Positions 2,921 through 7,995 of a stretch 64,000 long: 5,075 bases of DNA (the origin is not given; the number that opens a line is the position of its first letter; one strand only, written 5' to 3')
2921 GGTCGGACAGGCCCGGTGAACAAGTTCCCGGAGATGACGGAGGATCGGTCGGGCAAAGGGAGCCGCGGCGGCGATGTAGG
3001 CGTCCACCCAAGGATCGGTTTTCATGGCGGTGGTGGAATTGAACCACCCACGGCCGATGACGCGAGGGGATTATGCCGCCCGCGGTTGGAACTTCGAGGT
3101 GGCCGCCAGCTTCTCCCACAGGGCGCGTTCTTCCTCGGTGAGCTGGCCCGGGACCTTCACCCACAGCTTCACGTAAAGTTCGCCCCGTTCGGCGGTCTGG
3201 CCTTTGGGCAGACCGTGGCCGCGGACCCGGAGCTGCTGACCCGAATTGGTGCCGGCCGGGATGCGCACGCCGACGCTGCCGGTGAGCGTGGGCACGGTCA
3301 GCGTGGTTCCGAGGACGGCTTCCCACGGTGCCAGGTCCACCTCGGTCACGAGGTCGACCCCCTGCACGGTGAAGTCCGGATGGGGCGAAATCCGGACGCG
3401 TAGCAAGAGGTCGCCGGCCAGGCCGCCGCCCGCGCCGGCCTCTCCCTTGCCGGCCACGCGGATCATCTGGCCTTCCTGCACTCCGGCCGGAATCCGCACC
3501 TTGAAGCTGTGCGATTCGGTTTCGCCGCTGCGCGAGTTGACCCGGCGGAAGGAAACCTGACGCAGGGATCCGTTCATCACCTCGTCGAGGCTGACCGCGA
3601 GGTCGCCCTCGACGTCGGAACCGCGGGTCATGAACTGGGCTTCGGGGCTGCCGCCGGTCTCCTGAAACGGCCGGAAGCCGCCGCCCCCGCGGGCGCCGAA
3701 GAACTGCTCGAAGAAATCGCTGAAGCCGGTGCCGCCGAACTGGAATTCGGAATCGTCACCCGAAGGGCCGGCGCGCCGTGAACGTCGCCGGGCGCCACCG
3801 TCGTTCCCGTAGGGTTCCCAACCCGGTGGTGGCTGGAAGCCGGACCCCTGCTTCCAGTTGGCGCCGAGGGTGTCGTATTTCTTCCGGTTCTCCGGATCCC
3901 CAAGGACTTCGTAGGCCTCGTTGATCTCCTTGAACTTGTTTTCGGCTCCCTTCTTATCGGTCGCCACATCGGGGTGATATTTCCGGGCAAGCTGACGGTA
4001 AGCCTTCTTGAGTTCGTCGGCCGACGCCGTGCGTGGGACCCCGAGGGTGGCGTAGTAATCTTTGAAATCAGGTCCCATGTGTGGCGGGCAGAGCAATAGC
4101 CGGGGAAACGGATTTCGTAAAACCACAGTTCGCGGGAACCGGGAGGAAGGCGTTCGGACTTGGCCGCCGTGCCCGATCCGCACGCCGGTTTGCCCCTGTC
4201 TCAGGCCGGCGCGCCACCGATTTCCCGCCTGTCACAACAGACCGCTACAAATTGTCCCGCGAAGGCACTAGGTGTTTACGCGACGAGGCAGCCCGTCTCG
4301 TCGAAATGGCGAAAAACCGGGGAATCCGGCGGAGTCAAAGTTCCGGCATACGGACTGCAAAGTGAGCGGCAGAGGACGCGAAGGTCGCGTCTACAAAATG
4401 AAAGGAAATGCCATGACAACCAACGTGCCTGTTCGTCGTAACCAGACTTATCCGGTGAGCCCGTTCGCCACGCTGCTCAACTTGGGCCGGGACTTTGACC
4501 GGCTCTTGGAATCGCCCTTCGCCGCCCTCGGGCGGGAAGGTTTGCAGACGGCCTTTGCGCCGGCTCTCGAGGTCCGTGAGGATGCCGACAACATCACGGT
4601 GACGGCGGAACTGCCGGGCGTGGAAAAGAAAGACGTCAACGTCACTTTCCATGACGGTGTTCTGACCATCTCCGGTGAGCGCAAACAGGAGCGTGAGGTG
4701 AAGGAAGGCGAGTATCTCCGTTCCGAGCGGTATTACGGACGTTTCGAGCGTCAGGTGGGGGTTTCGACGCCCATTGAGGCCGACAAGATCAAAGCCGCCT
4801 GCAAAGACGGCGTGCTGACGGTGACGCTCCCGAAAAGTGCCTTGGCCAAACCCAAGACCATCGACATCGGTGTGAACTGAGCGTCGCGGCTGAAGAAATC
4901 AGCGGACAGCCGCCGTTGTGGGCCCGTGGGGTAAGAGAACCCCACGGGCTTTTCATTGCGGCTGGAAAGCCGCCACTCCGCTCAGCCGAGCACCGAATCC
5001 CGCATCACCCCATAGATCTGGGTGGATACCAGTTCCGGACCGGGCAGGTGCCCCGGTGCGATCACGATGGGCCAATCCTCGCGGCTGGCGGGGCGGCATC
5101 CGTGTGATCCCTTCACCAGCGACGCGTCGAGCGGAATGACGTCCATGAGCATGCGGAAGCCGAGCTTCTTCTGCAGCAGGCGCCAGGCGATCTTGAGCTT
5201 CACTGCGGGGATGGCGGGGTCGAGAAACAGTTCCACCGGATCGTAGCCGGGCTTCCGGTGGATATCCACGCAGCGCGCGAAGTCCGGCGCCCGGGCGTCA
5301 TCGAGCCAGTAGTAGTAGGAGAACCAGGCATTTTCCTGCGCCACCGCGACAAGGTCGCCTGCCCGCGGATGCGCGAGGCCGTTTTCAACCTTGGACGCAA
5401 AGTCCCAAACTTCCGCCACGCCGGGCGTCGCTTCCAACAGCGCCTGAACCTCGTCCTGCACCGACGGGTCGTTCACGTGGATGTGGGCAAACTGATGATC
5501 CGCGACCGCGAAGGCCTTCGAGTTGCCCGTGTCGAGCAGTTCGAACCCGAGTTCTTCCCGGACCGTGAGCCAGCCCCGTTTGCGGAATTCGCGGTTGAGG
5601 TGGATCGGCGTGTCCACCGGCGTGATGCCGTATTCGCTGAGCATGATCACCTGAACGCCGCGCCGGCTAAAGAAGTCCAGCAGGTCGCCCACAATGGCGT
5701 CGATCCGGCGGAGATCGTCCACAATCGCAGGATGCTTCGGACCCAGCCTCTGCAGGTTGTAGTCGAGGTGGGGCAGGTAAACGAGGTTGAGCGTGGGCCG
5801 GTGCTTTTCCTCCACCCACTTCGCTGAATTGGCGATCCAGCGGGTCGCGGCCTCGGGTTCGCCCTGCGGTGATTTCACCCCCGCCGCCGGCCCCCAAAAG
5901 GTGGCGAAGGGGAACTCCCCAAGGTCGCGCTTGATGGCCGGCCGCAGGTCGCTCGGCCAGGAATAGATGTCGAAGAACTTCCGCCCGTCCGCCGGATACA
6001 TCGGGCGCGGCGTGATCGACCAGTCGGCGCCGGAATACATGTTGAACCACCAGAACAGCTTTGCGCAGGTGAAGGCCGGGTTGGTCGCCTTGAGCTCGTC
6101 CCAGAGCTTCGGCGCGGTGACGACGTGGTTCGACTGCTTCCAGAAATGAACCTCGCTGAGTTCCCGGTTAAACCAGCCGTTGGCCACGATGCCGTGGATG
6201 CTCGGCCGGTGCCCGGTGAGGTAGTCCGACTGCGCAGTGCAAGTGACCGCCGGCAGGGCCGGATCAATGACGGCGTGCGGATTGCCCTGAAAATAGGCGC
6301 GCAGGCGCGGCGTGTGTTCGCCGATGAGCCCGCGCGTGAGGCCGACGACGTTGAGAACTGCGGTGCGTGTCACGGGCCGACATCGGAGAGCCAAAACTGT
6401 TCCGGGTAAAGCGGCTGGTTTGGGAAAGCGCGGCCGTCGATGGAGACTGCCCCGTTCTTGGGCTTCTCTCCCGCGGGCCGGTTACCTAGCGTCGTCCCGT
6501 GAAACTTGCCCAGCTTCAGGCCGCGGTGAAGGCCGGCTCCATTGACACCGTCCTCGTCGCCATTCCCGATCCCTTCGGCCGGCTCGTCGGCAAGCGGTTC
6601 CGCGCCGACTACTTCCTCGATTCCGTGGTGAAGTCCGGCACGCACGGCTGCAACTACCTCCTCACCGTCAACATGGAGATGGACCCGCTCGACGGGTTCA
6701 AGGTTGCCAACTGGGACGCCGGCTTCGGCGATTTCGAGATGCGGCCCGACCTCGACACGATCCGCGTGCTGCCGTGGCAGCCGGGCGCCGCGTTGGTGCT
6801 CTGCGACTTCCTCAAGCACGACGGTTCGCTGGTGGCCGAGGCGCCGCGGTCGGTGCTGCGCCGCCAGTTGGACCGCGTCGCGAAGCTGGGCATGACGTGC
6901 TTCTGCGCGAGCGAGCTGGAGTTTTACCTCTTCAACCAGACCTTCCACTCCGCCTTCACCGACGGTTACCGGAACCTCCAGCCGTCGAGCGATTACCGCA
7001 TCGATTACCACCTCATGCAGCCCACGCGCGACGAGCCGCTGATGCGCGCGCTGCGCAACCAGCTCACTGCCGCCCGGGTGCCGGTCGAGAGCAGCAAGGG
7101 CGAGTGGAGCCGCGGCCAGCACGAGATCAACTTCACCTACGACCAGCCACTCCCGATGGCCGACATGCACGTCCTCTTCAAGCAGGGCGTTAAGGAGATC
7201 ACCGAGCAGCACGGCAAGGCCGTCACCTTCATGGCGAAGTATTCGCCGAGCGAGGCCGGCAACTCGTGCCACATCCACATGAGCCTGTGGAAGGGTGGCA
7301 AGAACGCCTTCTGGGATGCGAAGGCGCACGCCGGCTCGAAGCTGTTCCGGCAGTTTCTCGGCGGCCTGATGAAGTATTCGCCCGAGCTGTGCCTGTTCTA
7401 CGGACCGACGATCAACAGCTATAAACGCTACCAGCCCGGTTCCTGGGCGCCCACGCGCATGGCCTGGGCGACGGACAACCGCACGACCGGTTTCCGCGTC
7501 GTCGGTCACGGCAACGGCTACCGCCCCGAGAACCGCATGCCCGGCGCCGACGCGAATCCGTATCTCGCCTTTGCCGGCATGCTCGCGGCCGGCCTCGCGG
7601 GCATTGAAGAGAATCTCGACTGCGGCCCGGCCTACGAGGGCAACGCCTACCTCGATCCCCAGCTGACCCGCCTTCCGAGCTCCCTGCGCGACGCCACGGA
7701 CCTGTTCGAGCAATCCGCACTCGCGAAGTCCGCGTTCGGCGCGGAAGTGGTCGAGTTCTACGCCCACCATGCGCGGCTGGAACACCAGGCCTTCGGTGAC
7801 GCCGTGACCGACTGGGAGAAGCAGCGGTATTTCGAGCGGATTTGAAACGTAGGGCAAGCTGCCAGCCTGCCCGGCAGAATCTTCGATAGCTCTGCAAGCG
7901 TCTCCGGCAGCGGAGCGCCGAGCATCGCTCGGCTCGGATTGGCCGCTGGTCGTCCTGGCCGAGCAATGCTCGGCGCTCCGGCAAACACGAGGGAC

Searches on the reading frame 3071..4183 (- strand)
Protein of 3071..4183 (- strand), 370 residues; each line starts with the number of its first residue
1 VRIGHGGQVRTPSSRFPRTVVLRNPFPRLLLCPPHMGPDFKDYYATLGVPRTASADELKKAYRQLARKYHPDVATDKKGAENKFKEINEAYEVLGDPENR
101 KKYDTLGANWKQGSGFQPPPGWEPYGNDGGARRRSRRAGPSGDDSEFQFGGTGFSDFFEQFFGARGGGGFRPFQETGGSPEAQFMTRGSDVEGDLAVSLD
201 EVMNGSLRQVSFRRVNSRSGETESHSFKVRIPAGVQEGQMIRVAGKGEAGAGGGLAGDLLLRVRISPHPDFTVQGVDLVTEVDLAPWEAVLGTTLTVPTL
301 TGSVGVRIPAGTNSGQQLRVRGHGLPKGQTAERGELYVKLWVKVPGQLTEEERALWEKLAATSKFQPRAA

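Call 12: search_protein_families(library=pfam, proteins=[window:3071-4183:-], max_evalue=0.001)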
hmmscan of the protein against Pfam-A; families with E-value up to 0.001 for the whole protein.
window:3071-4183:- (370 aa): 2 families
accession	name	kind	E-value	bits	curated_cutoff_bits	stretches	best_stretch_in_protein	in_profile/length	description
PF01556.23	DnaJ_C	-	1.1e-43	149.4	26.6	1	192-345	2-152/152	DnaJ C terminal domain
PF00226.36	DnaJ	-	5.9e-27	94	27.8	1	42-104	1-63/63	DnaJ domain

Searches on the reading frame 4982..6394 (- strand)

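Call 12: search_protein_families(library=pfam, proteins=[window:4982-6394:-], max_evalue=0.001)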
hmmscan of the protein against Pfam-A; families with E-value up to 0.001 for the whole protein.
window:4982-6394:- (470 aa): 1 family
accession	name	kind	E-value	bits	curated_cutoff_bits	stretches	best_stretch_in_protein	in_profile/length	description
PF01663.27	Phosphodiest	-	4e-50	171.8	23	1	12-385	2-342/342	Type I phosphodiesterase / nucleotide pyrophosphatase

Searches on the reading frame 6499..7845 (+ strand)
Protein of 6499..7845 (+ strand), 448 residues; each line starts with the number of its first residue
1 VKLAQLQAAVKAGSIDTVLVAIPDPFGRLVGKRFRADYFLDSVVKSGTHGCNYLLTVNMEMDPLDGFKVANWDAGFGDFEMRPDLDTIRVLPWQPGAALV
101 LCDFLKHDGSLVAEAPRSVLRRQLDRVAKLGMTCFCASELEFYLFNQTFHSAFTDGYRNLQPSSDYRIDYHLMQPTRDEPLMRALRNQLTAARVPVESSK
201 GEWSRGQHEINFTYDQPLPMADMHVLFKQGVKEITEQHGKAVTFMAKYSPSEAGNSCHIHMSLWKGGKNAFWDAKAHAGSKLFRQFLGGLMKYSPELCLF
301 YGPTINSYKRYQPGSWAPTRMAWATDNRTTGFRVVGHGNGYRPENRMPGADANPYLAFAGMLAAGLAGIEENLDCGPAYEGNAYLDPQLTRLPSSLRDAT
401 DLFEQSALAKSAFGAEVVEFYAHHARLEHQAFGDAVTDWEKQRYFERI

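Call 12: search_protein_families(library=pfam, proteins=[window:6499-7845:+], max_evalue=0.001)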
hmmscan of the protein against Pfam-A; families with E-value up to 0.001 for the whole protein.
window:6499-7845:+ (448 aa): 1 family
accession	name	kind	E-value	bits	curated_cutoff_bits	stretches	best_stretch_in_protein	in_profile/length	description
PF00120.29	Gln-synt_C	-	5.1e-99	332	24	1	115-444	3-344/344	Glutamine synthetase, catalytic domain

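Call 14: find_encoding_contigs(protein=window:6499-7842:+, flank=3000, max_places=3)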
Protein window:6499-7842:+ (448 aa): no gene with exactly this product is on record in the collection.
